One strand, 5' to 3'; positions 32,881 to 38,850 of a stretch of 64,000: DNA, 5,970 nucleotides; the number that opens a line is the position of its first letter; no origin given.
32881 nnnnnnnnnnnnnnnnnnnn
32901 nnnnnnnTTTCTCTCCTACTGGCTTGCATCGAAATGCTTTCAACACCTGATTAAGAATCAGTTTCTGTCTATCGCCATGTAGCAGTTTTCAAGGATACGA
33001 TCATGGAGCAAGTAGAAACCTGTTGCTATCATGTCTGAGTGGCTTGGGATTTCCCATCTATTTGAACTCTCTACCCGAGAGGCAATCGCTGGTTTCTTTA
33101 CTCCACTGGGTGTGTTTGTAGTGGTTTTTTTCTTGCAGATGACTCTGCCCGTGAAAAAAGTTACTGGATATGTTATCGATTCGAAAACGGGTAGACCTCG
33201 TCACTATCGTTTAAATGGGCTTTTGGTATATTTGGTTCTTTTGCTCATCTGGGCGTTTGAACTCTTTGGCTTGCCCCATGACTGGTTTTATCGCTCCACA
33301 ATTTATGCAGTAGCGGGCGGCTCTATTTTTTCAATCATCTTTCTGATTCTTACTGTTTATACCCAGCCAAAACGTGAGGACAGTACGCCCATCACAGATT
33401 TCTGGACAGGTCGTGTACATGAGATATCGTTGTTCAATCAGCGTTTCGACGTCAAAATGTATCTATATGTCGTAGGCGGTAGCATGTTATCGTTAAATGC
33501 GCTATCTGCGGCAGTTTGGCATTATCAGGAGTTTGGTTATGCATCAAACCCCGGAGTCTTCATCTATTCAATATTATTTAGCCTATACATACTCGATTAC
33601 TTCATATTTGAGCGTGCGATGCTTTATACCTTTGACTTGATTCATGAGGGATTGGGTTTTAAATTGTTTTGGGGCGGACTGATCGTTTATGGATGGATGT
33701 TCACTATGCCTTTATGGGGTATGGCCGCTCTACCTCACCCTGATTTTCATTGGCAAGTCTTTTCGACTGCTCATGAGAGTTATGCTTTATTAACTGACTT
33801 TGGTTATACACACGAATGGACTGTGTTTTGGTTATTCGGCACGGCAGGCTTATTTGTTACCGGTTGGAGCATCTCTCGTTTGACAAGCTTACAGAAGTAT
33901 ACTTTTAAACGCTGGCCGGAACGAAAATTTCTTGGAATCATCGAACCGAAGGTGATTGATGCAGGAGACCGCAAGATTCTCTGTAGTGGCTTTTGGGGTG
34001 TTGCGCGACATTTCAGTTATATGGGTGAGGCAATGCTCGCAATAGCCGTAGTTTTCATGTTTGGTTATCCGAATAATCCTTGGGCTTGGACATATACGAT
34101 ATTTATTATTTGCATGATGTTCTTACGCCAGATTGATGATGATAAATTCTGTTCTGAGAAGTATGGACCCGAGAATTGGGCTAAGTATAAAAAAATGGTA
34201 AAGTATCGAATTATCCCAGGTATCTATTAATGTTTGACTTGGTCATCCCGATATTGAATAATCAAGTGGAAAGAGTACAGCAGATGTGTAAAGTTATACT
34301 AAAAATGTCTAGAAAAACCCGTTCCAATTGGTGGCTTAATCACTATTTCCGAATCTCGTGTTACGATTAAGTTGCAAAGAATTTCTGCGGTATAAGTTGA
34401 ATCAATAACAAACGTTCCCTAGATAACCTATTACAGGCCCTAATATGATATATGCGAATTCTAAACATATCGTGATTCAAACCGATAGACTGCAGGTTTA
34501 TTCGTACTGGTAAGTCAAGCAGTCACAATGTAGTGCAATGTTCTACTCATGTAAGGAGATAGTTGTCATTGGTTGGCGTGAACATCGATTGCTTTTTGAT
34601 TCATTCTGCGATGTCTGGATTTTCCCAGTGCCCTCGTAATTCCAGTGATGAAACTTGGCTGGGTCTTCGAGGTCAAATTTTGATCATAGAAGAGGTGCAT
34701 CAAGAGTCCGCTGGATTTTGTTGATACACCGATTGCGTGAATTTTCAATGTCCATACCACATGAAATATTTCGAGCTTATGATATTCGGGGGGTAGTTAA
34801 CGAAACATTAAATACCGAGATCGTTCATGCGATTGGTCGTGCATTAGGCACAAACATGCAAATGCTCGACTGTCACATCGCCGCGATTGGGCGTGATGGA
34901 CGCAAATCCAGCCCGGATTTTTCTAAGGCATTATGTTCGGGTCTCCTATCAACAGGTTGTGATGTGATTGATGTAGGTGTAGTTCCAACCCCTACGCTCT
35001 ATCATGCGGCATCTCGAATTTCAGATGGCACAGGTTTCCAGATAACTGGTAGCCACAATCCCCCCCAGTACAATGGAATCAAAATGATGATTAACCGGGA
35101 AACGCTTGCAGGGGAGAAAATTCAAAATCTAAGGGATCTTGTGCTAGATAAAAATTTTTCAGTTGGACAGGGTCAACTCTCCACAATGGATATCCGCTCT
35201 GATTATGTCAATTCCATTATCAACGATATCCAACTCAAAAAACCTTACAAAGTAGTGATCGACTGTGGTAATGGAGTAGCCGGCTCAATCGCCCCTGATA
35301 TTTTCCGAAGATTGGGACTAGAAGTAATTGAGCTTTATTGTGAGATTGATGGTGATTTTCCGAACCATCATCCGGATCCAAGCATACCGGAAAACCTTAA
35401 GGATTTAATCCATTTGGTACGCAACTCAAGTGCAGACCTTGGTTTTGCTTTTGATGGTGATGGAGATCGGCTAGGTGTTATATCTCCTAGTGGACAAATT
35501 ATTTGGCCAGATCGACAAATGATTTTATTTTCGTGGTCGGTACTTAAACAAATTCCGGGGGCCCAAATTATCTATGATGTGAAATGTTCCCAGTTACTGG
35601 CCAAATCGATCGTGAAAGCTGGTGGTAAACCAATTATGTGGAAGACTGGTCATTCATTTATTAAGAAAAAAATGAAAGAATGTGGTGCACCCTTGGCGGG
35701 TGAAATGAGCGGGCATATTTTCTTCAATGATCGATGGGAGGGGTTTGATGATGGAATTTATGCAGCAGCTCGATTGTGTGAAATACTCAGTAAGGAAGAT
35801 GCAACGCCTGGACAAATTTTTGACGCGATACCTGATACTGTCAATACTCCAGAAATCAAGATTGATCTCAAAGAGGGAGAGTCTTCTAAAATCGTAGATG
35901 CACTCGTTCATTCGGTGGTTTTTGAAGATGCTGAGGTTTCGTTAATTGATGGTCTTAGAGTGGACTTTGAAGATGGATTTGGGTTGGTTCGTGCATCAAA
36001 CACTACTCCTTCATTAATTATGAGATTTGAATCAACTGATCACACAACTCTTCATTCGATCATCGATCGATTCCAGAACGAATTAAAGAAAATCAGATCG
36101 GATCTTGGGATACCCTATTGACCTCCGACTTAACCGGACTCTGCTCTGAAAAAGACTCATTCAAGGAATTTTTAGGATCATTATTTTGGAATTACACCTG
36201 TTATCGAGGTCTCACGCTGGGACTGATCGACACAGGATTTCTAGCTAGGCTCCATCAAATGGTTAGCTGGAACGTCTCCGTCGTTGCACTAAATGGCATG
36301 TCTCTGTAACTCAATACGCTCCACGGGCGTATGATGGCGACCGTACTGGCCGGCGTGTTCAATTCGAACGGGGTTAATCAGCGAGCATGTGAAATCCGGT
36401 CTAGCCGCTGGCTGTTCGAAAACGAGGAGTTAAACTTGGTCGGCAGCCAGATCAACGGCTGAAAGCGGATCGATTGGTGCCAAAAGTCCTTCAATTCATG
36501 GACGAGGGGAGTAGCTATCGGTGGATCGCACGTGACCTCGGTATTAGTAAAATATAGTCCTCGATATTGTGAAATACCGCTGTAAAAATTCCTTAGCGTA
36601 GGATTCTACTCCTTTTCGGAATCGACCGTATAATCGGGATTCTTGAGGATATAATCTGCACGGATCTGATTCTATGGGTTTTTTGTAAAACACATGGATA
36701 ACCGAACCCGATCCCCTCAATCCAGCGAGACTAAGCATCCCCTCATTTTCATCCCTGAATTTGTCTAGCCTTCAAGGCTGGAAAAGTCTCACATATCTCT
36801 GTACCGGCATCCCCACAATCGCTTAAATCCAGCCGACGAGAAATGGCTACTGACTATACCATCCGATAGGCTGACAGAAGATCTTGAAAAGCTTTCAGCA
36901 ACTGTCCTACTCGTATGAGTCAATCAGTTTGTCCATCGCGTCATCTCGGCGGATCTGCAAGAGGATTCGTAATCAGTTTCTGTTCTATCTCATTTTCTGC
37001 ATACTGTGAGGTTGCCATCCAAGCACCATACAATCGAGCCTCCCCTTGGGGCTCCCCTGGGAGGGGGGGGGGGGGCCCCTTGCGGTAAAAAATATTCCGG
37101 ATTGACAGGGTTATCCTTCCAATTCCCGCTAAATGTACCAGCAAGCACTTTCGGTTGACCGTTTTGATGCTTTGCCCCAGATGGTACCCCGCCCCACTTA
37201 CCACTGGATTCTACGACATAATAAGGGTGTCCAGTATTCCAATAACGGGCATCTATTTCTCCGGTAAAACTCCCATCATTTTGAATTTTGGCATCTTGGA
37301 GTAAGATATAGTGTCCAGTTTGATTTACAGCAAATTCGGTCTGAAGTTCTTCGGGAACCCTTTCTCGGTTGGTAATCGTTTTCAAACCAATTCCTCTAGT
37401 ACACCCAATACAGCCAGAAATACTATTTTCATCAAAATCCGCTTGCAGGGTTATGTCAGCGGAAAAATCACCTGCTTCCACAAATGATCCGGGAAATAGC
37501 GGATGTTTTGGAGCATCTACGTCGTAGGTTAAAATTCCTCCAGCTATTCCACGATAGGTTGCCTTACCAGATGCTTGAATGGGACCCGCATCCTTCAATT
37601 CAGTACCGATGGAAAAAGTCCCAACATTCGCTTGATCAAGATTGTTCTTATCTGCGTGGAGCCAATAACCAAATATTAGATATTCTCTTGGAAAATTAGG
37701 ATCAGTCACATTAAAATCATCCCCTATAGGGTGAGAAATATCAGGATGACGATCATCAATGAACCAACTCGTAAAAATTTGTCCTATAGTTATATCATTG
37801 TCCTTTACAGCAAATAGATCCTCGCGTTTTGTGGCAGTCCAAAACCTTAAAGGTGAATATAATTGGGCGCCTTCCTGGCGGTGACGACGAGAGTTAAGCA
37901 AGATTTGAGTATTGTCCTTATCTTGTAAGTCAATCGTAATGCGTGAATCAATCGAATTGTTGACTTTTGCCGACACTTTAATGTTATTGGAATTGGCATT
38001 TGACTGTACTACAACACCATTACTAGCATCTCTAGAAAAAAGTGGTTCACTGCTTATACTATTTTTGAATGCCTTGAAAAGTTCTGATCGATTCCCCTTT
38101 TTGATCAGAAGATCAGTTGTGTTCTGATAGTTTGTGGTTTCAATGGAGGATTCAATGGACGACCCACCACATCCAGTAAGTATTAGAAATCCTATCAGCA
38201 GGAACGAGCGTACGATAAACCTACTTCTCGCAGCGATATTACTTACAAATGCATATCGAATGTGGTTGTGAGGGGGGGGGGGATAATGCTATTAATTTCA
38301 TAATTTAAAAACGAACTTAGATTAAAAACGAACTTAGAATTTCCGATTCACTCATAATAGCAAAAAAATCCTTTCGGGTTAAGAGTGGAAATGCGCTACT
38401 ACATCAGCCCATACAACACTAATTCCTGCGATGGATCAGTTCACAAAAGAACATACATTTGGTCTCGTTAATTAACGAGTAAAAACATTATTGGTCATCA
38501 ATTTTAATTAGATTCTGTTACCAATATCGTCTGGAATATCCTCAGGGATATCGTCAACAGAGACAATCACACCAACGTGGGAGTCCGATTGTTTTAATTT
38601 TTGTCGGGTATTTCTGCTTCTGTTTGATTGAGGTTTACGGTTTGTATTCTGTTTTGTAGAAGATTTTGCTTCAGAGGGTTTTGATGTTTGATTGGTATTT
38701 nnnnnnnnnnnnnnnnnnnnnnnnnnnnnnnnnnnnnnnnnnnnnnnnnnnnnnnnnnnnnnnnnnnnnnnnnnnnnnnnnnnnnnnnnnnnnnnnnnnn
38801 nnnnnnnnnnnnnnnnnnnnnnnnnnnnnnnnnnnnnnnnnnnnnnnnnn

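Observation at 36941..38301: Lipoprotein gene gated by two homopolymeric C tracts, each one base out of frame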

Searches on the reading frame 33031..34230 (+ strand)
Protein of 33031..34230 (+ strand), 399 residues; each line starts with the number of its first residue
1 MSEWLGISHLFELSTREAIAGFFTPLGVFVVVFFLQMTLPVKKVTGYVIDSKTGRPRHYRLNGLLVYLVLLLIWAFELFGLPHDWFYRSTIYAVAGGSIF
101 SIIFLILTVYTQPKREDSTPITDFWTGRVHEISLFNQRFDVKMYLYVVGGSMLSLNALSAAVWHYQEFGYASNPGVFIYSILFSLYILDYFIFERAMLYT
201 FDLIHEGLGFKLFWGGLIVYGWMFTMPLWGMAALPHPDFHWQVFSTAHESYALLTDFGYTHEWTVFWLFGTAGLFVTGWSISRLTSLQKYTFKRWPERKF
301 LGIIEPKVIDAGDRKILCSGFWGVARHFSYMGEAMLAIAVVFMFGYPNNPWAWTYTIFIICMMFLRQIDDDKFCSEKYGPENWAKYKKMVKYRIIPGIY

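Call 89: search_protein_families(library=pfam, proteins=[window:33031-34230:+], max_evalue=0.001)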
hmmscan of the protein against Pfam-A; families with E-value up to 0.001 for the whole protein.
window:33031-34230:+ (399 aa): 1 family
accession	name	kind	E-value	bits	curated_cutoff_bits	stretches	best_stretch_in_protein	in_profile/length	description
PF01222.22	ERG4_ERG24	-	1.7e-31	109.9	27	2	253-399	286-432/432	Ergosterol biosynthesis ERG4/ERG24 family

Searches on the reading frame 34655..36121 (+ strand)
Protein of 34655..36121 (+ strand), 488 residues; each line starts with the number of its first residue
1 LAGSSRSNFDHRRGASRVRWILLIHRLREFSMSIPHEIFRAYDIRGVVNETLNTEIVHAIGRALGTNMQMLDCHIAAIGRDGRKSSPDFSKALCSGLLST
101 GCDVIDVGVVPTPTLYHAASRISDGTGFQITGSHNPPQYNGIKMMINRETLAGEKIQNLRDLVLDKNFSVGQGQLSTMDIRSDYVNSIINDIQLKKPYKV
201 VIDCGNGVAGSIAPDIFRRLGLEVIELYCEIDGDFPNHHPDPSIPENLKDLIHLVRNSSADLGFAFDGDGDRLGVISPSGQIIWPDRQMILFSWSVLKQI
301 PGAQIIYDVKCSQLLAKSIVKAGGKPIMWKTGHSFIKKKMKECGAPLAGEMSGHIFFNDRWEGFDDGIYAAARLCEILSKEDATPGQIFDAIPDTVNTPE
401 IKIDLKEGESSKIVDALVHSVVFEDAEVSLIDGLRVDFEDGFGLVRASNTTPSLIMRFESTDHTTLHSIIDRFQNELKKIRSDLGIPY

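Call 89: search_protein_families(library=pfam, proteins=[window:34655-36121:+], max_evalue=0.001)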
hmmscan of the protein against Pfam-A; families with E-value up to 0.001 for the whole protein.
window:34655-36121:+ (488 aa): 4 families
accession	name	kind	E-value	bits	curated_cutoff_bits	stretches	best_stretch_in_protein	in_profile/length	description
PF02878.22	PGM_PMM_I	-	1.2e-32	112.9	22.5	1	37-155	2-122/138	Phosphoglucomutase/phosphomannomutase, alpha/beta/alpha domain I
PF02879.22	PGM_PMM_II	-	1.4e-29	103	29.3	1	183-280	2-103/103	Phosphoglucomutase/phosphomannomutase, alpha/beta/alpha domain II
PF02880.22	PGM_PMM_III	-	9.4e-25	87.4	20.7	1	285-393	2-112/115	Phosphoglucomutase/phosphomannomutase, alpha/beta/alpha domain III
PF00408.26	PGM_PMM_IV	-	4.5e-09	36.7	23.1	1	401-473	2-65/68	Phosphoglucomutase/phosphomannomutase, C-terminal domain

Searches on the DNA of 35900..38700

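Call 83: search_rna_families(source=window, start=35900, end=38700, threshold=evalue, max_evalue=1)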
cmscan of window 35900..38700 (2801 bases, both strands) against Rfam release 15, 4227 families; matches with E-value up to 1: 1.
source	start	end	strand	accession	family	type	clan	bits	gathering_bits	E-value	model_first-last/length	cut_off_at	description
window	36585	36654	+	RF00050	FMN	Cis-reg; riboswitch;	-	17.9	66.2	0.57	1-138/138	no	FMN riboswitch aptamer (RFN element)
